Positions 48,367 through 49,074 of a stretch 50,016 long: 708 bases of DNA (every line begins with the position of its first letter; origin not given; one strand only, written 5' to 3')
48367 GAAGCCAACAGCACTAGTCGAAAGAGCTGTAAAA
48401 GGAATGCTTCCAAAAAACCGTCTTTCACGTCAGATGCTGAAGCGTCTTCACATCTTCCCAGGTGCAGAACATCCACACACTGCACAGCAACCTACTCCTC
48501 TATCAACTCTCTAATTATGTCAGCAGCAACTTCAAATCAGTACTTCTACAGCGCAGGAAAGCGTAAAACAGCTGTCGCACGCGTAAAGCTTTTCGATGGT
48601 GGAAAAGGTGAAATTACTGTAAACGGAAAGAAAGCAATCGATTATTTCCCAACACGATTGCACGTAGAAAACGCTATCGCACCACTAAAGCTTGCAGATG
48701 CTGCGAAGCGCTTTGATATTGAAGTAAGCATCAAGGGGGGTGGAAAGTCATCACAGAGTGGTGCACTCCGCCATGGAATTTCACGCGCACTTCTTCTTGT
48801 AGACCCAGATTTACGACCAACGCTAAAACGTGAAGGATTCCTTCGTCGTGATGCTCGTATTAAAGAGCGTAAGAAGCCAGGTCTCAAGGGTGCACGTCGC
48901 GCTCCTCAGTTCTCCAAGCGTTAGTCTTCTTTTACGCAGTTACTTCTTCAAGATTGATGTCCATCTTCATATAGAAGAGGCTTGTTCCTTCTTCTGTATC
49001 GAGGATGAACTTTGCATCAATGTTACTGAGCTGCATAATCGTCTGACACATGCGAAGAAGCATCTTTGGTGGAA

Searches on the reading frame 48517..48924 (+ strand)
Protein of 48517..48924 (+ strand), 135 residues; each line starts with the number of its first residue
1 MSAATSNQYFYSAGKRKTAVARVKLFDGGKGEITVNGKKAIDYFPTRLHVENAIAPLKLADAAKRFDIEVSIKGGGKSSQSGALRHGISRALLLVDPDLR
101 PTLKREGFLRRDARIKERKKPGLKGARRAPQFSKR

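Call 65: find_encoding_contigs(protein=window:48517-48924:+, flank=10000, max_places=1)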
Protein window:48517-48924:+ (135 aa): 6 contigs read that carry it; 1 place shown.
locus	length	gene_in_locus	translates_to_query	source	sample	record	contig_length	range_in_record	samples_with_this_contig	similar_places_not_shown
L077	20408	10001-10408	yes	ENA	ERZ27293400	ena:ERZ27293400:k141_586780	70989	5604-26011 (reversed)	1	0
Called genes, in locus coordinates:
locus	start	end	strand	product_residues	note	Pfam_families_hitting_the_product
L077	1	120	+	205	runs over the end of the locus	PF00333:Ribosomal_S5, PF03719:Ribosomal_S5_C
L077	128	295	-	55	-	-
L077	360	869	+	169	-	PF01965:DJ-1_PfpI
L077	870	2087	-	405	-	PF00188:CAP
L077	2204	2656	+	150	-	PF00828:Ribosomal_L27A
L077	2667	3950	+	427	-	PF00344:SecY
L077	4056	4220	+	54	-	-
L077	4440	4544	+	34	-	-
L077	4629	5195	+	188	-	PF00406:ADK, PF13207:AAA_17, PF13238:AAA_18 (weak), PF13671:AAA_33 (weak)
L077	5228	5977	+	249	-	PF00557:Peptidase_M24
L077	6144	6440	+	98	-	PF01176:eIF-1a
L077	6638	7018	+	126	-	PF00416:Ribosomal_S13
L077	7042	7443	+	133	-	PF00411:Ribosomal_S11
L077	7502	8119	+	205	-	PF00163:Ribosomal_S4, PF01479:S4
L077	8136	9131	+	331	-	PF01193:RNA_pol_L, PF01000:RNA_pol_A_bac, PF03118:RNA_pol_A_CTD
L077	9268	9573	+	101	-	PF01196:Ribosomal_L17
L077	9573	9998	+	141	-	PF00572:Ribosomal_L13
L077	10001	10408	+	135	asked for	PF00380:Ribosomal_S9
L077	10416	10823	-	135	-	-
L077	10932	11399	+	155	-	-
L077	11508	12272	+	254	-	PF05598:DUF772, PF01609:DDE_Tnp_1, PF13612:DDE_Tnp_1_3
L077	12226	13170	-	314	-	PF13518:HTH_28, PF13565:HTH_32, PF00665:rve, PF13683:rve_3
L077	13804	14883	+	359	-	PF02481:DNA_processg_A, PF17782:WHD_DprA (weak)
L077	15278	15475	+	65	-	-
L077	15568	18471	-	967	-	-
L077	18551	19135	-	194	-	PF01609:DDE_Tnp_1, PF14294:DUF4372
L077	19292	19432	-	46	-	-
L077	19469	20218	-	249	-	PF01145:Band_7, PF13421:Band_7_1 (weak)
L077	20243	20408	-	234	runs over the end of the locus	PF00121:TIM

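Call 73: find_homologous_proteins(query=L077:13804-14883:+, max_evalue=1e-40)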
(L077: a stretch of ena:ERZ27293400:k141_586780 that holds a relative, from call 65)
Query L077:13804-14883:+ (359 aa): 4763 proteins with E <= 1e-40 among 8000 candidates; the best 120 are listed.
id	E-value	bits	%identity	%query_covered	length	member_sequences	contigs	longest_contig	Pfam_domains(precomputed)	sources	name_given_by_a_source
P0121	6.1e-221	751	92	100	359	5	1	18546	PF02481.22,PF17782.8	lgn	-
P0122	4.4e-200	682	85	99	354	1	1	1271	PF02481.22,PF17782.8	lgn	-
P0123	1.2e-194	664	81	100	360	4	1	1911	PF02481.22,PF17782.8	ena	-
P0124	5.7e-172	590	73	99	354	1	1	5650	PF02481.22,PF17782.8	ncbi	-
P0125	7.3e-168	576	72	99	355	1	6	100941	PF02481.22,PF17782.8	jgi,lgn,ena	-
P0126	1.5e-167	575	71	99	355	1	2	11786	PF02481.22,PF17782.8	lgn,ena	-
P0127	2.4e-166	571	71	99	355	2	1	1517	PF02481.22,PF17782.8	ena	-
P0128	1.6e-164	565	68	100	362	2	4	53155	PF02481.22,PF17782.8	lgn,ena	-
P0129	1.9e-157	542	66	100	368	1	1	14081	PF02481.22,PF17782.8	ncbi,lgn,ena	-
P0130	1.8e-155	536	66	100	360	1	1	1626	PF02481.22,PF17782.8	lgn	-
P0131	2.1e-155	535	67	100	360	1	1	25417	PF02481.22,PF17782.8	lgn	-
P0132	2.2e-154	532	64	100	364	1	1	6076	PF02481.22,PF17782.8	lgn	-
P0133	1.6e-153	529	66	100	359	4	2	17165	PF02481.22,PF17782.8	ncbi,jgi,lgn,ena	-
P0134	8.2e-153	527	66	100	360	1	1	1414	PF02481.22,PF17782.8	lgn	-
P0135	9.7e-153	527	64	100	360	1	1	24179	PF02481.22,PF17782.8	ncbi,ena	-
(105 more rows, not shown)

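Call 74: find_encoding_contigs(protein=P0121, flank=5000, max_places=1)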
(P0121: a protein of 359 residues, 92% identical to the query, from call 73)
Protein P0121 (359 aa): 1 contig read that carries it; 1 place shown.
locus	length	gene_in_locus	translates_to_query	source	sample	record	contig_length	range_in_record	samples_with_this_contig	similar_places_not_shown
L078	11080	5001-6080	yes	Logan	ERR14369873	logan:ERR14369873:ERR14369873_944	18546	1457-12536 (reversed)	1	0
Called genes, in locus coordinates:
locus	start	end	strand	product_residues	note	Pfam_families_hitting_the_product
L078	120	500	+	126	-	PF00416:Ribosomal_S13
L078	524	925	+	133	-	PF00411:Ribosomal_S11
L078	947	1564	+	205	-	PF00163:Ribosomal_S4, PF01479:S4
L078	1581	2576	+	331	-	PF01193:RNA_pol_L, PF01000:RNA_pol_A_bac, PF03118:RNA_pol_A_CTD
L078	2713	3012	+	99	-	PF01196:Ribosomal_L17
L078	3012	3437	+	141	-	PF00572:Ribosomal_L13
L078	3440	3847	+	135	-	PF00380:Ribosomal_S9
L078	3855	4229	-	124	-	-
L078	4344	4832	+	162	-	-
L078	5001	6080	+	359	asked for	PF02481:DNA_processg_A, PF17782:WHD_DprA (weak)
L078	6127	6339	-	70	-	-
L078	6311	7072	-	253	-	PF01145:Band_7, PF13421:Band_7_1 (weak)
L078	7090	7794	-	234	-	PF00121:TIM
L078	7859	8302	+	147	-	PF02502:LacAB_rpiB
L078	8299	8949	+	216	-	PF00834:Ribul_P_3_epim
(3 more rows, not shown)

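Call 75: find_encoding_contigs(protein=P0125, flank=5000, max_places=1)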
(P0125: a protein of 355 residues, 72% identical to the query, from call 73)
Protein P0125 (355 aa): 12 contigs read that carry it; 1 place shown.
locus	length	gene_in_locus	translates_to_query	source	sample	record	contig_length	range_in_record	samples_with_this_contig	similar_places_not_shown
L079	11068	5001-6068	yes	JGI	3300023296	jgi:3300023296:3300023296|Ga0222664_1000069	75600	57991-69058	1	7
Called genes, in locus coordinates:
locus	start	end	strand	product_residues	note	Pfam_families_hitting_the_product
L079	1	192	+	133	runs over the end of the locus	PF00411:Ribosomal_S11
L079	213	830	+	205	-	PF00163:Ribosomal_S4, PF01479:S4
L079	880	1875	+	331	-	PF01193:RNA_pol_L, PF01000:RNA_pol_A_bac, PF03118:RNA_pol_A_CTD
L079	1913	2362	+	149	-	PF01196:Ribosomal_L17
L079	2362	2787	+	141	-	PF00572:Ribosomal_L13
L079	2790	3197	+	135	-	PF00380:Ribosomal_S9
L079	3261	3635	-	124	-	-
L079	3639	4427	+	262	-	PF00027:cNMP_binding, PF00325:Crp (faint), PF13545:HTH_Crp_2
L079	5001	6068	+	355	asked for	PF02481:DNA_processg_A, PF17782:WHD_DprA (weak)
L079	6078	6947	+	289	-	-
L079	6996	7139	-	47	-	-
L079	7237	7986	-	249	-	PF01145:Band_7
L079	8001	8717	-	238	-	PF00121:TIM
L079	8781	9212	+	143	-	PF02502:LacAB_rpiB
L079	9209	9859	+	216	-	PF00834:Ribul_P_3_epim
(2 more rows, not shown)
